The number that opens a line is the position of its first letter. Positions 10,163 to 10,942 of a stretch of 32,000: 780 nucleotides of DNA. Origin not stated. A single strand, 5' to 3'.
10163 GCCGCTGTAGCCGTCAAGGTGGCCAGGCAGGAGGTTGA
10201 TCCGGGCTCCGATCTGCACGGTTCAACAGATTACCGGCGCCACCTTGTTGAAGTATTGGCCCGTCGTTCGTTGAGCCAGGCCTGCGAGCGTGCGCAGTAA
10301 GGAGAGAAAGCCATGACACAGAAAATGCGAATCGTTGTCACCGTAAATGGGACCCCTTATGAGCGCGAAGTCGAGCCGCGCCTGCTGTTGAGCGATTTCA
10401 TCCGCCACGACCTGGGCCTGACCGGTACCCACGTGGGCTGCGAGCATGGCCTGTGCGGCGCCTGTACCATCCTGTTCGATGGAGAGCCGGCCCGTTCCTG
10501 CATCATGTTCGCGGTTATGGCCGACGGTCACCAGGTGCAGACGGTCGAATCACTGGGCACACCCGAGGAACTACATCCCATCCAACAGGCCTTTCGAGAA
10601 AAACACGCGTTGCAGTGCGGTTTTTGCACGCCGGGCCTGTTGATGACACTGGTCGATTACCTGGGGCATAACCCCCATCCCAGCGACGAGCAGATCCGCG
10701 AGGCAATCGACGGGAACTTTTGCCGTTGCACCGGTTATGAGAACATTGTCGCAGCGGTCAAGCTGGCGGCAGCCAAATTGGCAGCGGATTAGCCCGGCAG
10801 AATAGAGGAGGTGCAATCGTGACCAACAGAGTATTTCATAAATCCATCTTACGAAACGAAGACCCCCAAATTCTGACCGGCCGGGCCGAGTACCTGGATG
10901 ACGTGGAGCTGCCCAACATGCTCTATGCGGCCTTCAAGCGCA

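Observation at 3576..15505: Unusual catabolic island: FdrA + YlbE(DUF1116) without YlbF or carbamate kinase, joined to a double cyclase, a CoxMSL-type Mo-hydroxylase, CoxG and an NCS2 nucleobase permease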

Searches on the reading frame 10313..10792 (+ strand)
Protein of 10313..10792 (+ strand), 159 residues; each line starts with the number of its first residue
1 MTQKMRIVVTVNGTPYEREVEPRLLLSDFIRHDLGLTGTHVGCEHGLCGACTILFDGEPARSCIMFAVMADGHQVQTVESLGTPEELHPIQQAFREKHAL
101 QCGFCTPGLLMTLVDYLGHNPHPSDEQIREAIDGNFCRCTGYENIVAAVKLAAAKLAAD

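Call 3: search_protein_families(library=pfam, proteins=[window:10313-10792:+], max_evalue=0.01)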
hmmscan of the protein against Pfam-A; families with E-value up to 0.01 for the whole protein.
window:10313-10792:+ (159 aa): 3 families
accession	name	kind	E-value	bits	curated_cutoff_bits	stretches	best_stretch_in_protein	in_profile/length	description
PF01799.25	Fer2_2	-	1.2e-32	112.3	30.3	1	77-150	1-75/75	[2Fe-2S] binding domain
PF00111.32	Fer2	-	1.4e-07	31.7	21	1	9-63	1-55/77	2Fe-2S iron-sulfur cluster binding domain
PF13085.11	Fer2_3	-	4.8e-05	23.8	27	1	42-81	51-89/107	2Fe-2S iron-sulfur cluster binding domain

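Call 5: search_protein_families(library=ncbifam, proteins=[window:10313-10792:+], max_evalue=0.01)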
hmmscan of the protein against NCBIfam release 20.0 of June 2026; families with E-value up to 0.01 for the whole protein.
window:10313-10792:+ (159 aa): 12 families
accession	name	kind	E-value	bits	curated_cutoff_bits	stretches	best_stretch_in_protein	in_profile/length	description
NF041020.1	glyceraldDH_gamma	equivalog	8e-65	217.4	290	1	3-157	9-163/164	glyceraldehyde dehydrogenase subunit gamma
NF043084.2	XdhC_XDHase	equivalog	4.3e-50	169.1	217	1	6-152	2-149/151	xanthine dehydrogenase subunit XdhC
TIGR03193.1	4hydroxCoAred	equivalog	3.9e-49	166.4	257.8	1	9-153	4-148/148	4-hydroxybenzoyl-CoA reductase subunit gamma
TIGR03198.1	pucE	equivalog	2.7e-46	156.8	254.3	1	5-152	2-148/151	xanthine dehydrogenase subunit E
NF045668.1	pterin_aldehy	equivalog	1.3e-44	152.6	1100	1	8-156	4-155/905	molybdopterin-dependent aldehyde oxidoreductase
TIGR02963.1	xanthine_xdhA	equivalog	5.4e-43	147.3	467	1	17-155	12-160/468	xanthine dehydrogenase small subunit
NF008514.0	PRK11433.1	equivalog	1e-42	146.1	322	2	3-114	49-160/218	aldehyde dehydrogenase iron-sulfur subunit PaoA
NF007387.0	PRK09908.1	equivalog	6.7e-40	136.1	212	1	4-151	6-154/159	xanthine dehydrogenase iron sulfur-binding subunit XdhC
TIGR03311.1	Se_dep_XDH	equivalog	1.6e-37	129.1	830.45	1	11-156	5-147/848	selenium-dependent xanthine dehydrogenase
TIGR02969.1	mam_aldehyde_ox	subfamily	1.3e-30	105.7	1912.3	1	9-151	5-159/1330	aldehyde oxidase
TIGR03313.1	Se_sel_red_Mo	hypoth_equivalog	3.9e-16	57.9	1101.9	1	45-156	37-148/951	molybdopterin-dependent oxidoreductase Mo/Fe-S-binding subunit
NF009226.0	PRK12576.1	equivalog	0.0043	16.4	344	1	41-81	58-100/317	succinate dehydrogenase/fumarate reductase iron-sulfur subunit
